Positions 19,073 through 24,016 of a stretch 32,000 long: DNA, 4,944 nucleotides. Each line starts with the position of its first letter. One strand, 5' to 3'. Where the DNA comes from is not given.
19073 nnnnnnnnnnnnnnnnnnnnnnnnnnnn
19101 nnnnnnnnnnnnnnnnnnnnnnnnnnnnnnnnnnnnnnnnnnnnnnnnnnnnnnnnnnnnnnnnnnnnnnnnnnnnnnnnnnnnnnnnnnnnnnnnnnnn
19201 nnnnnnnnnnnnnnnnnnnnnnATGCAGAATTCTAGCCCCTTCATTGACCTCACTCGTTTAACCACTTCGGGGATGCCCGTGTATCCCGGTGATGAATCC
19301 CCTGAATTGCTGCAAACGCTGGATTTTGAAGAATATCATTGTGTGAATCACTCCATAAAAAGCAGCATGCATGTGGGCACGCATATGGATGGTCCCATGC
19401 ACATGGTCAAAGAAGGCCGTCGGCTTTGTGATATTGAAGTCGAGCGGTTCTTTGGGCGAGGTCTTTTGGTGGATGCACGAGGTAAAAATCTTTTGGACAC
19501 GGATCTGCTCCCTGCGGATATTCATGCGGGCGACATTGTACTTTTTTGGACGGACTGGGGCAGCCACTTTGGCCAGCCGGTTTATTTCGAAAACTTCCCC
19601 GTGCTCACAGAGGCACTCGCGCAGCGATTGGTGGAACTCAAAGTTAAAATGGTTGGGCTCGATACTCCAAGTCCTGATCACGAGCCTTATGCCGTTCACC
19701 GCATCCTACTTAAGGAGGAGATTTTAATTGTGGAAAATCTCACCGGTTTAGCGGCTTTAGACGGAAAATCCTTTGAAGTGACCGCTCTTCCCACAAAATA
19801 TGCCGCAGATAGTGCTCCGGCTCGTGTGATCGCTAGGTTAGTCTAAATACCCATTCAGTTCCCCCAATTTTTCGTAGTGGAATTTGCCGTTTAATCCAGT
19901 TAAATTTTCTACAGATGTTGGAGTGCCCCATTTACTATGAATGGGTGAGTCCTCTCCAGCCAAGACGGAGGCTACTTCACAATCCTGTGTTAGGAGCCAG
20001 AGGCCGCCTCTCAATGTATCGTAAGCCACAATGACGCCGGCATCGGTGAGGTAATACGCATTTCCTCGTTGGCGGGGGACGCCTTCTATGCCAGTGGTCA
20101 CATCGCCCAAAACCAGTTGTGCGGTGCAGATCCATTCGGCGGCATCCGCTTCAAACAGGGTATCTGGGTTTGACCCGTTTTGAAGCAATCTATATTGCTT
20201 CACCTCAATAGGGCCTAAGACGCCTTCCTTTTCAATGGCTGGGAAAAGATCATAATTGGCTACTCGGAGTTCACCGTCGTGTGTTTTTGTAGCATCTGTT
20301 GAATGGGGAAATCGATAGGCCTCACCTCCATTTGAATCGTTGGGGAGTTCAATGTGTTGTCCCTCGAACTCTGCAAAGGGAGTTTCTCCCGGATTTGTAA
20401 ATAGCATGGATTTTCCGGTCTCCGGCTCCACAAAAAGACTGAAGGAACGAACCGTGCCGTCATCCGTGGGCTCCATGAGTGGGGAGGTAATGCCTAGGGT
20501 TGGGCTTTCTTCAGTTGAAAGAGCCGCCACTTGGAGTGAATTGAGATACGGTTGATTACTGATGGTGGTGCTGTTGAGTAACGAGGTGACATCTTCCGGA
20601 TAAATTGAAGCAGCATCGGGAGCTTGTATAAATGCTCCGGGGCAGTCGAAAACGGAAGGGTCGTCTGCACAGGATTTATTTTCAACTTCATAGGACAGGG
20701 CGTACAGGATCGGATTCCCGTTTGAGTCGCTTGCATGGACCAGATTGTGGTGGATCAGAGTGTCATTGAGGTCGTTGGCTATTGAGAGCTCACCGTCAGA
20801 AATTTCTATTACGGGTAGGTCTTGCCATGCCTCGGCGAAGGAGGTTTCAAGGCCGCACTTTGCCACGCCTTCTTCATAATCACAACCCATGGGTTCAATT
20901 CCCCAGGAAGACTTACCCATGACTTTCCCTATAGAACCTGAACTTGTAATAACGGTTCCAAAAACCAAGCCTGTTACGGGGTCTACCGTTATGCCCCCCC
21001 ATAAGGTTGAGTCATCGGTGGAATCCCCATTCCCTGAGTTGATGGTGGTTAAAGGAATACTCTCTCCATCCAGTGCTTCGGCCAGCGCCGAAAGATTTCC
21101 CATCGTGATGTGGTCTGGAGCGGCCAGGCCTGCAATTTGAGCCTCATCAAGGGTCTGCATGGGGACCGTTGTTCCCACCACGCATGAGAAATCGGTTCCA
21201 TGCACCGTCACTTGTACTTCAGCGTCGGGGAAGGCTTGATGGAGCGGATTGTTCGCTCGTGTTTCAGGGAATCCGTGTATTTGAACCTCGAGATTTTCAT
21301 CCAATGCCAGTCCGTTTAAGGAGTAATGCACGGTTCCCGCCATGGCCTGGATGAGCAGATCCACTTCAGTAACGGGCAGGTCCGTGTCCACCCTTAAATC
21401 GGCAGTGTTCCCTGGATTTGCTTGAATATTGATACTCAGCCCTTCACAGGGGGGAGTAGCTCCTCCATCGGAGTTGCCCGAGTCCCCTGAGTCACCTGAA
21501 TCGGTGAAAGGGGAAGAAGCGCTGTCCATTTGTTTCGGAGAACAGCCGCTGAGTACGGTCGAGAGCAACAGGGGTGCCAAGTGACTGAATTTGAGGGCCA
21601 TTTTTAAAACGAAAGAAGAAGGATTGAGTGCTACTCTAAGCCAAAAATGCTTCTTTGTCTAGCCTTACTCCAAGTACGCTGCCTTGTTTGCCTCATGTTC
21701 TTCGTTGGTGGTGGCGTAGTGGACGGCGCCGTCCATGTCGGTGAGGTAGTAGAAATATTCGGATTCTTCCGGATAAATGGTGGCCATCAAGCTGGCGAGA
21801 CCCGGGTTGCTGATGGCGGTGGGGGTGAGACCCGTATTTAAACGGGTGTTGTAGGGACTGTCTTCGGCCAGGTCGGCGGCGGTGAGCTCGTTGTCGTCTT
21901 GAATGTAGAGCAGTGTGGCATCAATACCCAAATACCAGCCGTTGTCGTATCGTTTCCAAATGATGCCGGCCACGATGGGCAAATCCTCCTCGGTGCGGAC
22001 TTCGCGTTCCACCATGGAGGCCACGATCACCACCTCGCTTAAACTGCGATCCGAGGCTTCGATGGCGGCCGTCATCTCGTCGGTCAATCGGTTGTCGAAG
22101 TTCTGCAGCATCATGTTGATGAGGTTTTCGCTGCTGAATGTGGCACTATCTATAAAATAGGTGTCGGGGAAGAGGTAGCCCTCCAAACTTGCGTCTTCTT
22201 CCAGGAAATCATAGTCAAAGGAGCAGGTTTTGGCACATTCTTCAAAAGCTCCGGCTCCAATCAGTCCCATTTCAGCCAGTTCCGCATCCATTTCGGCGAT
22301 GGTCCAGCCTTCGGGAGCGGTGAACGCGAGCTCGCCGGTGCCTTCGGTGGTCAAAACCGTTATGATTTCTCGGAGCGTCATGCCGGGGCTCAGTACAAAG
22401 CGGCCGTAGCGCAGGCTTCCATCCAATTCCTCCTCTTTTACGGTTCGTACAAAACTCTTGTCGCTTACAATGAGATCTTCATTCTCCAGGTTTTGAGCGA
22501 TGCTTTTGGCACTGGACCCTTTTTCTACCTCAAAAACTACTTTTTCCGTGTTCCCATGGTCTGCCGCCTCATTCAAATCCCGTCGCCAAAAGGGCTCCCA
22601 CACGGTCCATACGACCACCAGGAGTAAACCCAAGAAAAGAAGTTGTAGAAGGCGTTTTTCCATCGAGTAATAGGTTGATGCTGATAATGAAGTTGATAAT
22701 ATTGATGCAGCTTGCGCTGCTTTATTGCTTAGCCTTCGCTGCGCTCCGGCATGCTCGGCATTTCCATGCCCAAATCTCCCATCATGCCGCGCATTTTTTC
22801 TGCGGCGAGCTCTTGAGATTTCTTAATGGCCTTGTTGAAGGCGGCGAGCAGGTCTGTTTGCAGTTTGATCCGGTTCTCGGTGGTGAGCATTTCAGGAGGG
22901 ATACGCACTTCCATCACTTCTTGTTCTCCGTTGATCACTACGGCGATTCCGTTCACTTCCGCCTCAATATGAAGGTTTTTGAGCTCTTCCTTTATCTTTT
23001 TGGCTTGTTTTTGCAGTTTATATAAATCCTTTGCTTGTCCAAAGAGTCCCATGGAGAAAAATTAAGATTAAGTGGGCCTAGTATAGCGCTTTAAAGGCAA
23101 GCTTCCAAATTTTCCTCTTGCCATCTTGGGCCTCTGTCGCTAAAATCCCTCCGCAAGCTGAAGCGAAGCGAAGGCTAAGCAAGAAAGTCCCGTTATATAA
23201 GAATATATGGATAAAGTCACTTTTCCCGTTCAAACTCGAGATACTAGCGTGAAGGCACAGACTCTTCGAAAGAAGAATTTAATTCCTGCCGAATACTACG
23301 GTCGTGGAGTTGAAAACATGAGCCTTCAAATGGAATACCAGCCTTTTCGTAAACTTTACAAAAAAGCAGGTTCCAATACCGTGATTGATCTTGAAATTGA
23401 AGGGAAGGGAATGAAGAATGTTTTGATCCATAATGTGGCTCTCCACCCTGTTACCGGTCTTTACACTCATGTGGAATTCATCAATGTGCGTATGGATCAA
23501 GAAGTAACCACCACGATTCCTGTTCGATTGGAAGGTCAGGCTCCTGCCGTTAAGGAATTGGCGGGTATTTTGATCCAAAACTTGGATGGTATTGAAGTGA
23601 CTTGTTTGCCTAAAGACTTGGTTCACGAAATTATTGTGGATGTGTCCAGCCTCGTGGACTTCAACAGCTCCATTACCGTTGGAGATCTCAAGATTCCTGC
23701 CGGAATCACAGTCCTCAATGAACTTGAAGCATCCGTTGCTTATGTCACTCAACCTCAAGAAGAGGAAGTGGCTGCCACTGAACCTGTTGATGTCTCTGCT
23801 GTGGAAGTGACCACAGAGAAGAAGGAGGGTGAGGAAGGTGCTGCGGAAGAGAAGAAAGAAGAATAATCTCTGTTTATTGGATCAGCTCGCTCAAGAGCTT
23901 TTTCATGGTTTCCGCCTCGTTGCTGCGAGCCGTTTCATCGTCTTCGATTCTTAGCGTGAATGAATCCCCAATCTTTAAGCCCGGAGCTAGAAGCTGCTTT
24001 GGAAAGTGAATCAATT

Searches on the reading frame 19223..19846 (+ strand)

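Call 8: search_protein_families(library=pfam, proteins=[window:19223-19846:+], max_evalue=0.001)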
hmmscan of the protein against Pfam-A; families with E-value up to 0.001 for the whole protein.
window:19223-19846:+ (207 aa): 1 family
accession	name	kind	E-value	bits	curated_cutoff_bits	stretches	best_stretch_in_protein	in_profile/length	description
PF04199.19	Cyclase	-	1.2e-25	90.9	23.1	1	8-153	1-142/142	Putative cyclase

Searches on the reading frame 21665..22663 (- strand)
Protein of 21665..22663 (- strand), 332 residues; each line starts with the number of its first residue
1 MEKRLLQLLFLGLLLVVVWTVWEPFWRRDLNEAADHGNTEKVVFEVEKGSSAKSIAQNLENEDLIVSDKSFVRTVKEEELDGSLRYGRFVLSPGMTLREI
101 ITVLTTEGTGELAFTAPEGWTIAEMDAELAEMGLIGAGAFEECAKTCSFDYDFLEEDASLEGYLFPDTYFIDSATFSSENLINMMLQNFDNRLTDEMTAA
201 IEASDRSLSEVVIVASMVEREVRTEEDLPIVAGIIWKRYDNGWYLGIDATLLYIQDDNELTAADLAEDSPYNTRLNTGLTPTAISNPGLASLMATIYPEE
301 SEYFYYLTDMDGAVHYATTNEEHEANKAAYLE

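Call 8: search_protein_families(library=pfam, proteins=[window:21665-22663:-], max_evalue=0.001)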
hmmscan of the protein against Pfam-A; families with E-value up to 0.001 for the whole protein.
window:21665-22663:- (332 aa): 1 family
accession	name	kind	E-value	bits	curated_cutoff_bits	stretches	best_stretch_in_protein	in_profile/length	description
PF02618.21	YceG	-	2.5e-68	231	32.4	1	44-328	1-274/275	YceG-like family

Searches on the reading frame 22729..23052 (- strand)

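Call 9: search_protein_families(library=pfam, proteins=[window:22729-23052:-], max_evalue=0.001)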
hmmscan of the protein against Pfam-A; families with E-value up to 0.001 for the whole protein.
window:22729-23052:- (107 aa): 1 family
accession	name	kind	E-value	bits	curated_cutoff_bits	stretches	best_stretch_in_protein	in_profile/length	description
PF02575.21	YbaB_DNA_bd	-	1.4e-16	60.9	25.5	1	10-94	4-90/91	YbaB/EbfC DNA-binding family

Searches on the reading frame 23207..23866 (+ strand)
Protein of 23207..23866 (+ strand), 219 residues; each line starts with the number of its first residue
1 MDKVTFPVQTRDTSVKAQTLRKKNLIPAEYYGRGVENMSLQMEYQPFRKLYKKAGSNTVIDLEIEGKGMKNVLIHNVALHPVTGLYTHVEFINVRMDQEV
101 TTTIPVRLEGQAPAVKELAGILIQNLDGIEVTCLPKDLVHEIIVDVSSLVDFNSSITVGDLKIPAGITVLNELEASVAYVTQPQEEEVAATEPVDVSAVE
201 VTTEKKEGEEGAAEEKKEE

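Call 8: search_protein_families(library=pfam, proteins=[window:23207-23866:+], max_evalue=0.001)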
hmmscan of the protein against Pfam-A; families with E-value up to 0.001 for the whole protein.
window:23207-23866:+ (219 aa): 2 families
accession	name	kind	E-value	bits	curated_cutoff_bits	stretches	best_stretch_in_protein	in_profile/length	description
PF14693.11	Ribosomal_TL5_C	-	5e-21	75.3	27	1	99-184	1-84/84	Ribosomal protein TL5, C-terminal domain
PF01386.24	Ribosomal_L25p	-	5.6e-18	65.6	23.6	1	8-91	3-82/82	Ribosomal L25p family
